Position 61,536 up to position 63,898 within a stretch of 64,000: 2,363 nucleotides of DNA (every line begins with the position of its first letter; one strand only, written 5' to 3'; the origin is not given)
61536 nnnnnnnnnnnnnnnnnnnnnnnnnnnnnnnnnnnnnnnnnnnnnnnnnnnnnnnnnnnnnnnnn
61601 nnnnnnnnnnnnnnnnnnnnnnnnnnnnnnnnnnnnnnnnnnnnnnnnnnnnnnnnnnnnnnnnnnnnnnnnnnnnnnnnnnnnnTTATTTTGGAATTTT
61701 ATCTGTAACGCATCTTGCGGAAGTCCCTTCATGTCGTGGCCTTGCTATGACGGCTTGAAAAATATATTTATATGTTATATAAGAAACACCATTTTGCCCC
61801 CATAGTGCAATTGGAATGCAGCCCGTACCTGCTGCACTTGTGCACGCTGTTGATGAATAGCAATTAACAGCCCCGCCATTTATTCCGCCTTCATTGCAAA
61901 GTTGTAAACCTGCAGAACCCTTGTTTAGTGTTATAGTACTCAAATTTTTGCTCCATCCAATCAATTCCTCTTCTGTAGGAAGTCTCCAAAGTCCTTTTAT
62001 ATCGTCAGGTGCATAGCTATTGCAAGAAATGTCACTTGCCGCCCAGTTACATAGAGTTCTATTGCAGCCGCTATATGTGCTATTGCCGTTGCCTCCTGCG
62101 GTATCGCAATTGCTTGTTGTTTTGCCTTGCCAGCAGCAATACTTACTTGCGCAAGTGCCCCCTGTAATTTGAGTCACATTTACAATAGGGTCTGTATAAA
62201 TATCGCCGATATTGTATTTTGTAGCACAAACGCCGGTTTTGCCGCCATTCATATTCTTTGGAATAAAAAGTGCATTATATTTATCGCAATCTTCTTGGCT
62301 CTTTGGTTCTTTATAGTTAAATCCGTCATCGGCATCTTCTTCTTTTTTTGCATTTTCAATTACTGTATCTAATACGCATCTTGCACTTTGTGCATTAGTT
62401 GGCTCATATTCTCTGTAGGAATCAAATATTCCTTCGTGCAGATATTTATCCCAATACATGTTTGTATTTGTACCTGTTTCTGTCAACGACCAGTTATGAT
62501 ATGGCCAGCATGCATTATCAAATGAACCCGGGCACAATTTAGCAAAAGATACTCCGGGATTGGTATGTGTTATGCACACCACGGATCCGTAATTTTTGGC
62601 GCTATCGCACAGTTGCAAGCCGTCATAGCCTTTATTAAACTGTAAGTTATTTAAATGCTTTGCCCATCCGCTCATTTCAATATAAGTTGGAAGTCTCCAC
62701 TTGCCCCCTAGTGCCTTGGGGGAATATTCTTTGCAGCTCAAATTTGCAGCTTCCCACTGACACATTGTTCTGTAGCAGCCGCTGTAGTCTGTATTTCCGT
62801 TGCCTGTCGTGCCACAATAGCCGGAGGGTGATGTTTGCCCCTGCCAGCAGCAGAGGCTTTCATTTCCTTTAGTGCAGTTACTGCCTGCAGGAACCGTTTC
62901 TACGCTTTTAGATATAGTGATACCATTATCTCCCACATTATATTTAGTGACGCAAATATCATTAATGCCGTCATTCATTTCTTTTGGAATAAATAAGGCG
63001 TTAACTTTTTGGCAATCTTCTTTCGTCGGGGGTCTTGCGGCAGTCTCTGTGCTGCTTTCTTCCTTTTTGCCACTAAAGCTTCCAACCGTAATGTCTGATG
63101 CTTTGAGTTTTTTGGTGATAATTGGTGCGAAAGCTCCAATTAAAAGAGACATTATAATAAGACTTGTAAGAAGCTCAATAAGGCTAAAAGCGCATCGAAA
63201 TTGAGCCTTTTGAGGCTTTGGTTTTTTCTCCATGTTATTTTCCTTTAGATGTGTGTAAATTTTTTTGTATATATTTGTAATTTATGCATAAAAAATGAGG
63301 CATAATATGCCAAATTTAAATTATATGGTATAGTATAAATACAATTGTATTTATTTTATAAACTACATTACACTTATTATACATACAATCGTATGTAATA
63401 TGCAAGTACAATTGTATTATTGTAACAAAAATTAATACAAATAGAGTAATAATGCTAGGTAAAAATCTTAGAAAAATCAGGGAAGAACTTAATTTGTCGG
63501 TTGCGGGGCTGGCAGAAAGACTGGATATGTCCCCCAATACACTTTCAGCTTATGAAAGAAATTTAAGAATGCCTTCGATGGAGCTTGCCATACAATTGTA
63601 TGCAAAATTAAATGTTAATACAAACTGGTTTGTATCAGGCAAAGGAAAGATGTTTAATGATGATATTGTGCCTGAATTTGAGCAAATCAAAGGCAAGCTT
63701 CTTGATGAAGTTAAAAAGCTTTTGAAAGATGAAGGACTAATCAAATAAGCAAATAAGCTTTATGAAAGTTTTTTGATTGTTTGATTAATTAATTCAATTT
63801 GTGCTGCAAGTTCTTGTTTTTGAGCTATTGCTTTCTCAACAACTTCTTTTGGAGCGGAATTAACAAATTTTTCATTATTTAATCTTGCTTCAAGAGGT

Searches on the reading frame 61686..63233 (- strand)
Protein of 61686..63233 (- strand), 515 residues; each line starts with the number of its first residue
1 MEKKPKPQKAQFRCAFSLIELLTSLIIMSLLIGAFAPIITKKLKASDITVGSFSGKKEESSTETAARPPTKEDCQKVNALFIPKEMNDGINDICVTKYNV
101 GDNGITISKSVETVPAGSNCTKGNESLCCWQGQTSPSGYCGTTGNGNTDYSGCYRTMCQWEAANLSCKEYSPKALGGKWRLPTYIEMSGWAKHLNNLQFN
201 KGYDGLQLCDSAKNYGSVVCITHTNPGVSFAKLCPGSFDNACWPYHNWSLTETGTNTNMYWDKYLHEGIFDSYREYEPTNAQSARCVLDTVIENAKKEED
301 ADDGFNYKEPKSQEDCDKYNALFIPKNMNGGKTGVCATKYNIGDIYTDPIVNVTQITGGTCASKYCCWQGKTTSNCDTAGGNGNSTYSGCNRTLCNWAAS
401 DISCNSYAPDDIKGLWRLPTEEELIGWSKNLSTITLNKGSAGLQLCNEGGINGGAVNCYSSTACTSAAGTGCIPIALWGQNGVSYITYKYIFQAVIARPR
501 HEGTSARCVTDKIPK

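Call 8: search_protein_families(library=pfam, proteins=[window:61686-63233:-], max_evalue=0.01)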
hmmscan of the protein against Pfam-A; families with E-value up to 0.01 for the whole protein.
window:61686-63233:- (515 aa): 2 families
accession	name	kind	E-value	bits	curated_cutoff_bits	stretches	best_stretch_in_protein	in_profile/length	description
PF07603.17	Lcl_C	-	4.1e-07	30.7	34.9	1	135-287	17-116/117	Lcl C-terminal domain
PF07963.17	N_methyl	-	0.0048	16.9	21.2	1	14-34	5-25/27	Prokaryotic N-terminal methylation motif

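Call 9: search_protein_families(library=ncbifam, proteins=[window:61686-63233:-], max_evalue=0.01)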
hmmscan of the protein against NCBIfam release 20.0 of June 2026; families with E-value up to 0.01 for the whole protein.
window:61686-63233:- (515 aa): 0 families

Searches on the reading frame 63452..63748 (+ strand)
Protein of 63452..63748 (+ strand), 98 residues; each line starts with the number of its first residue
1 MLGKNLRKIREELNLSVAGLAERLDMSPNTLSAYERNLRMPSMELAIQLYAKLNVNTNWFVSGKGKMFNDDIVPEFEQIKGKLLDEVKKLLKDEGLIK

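Call 8: search_protein_families(library=pfam, proteins=[window:63452-63748:+], max_evalue=0.01)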
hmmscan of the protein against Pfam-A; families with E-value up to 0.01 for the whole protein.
window:63452-63748:+ (98 aa): 6 families
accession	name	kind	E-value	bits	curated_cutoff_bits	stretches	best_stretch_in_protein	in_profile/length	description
PF01381.28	HTH_3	-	7.1e-14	52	23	1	6-60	1-55/55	Helix-turn-helix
PF12844.13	HTH_19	-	1.4e-13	51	30.2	1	3-65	1-63/64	Helix-turn-helix domain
PF13560.12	HTH_31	-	3.3e-08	34.1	27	1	2-49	2-50/64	Helix-turn-helix domain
PF07022.19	Phage_CI_repr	-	1.4e-05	25.8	22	1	8-68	5-65/65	Bacteriophage CI repressor helix-turn-helix domain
PF13413.12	HTH_25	-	0.0014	18.9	24.6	1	6-36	2-32/62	Helix-turn-helix domain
PF13443.12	HTH_26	-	0.0099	16.5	22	0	5-37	1-33/63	Cro/C1-type HTH DNA-binding domain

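Call 9: search_protein_families(library=ncbifam, proteins=[window:63452-63748:+], max_evalue=0.01)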
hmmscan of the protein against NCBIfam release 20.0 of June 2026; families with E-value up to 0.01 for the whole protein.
window:63452-63748:+ (98 aa): 10 families
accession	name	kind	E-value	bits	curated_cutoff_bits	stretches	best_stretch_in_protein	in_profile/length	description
NF003162.0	PRK04140.1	equivalog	4.9e-09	35.6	263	1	3-55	128-180/317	transcriptional regulator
NF052239.1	antitox_spr1629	equivalog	1.6e-08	34.1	335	1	2-65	3-66/377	spr1629 family repressor/antitoxin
NF041951.1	phage_RstR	subfamily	2.6e-08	34.1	80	1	2-90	3-91/108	RstR family transcriptional repressor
NF041575.1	antitoxPezA_Strep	equivalog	2.1e-05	24.5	290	1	1-69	1-68/158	type II toxin-antitoxin system antitoxin PezA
TIGR03830.1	CxxCG_CxxCG_HTH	subfamily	3.7e-05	23.5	61.8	1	3-43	67-107/127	type II TA system antitoxin MqsA family protein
NF038139.1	Reg_Aceta_RamB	equivalog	0.00019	20.2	700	1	2-62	3-63/465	acetate metabolism transcriptional regulator RamB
TIGR00270.2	TIGR00270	equivalog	0.00036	20.4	110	1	4-56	78-130/159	multiprotein bridging factor aMBF1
TIGR02607.1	antidote_HigA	equivalog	0.00075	19.3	47.7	1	11-59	17-65/81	HigA family addiction module antitoxin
NF007257.0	PRK09706.1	subfamily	0.0012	18.6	101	1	1-69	5-73/135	transcriptional repressor DicA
NF041265.1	NadS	equivalog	0.0016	18.7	60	1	5-58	34-86/94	NadS family protein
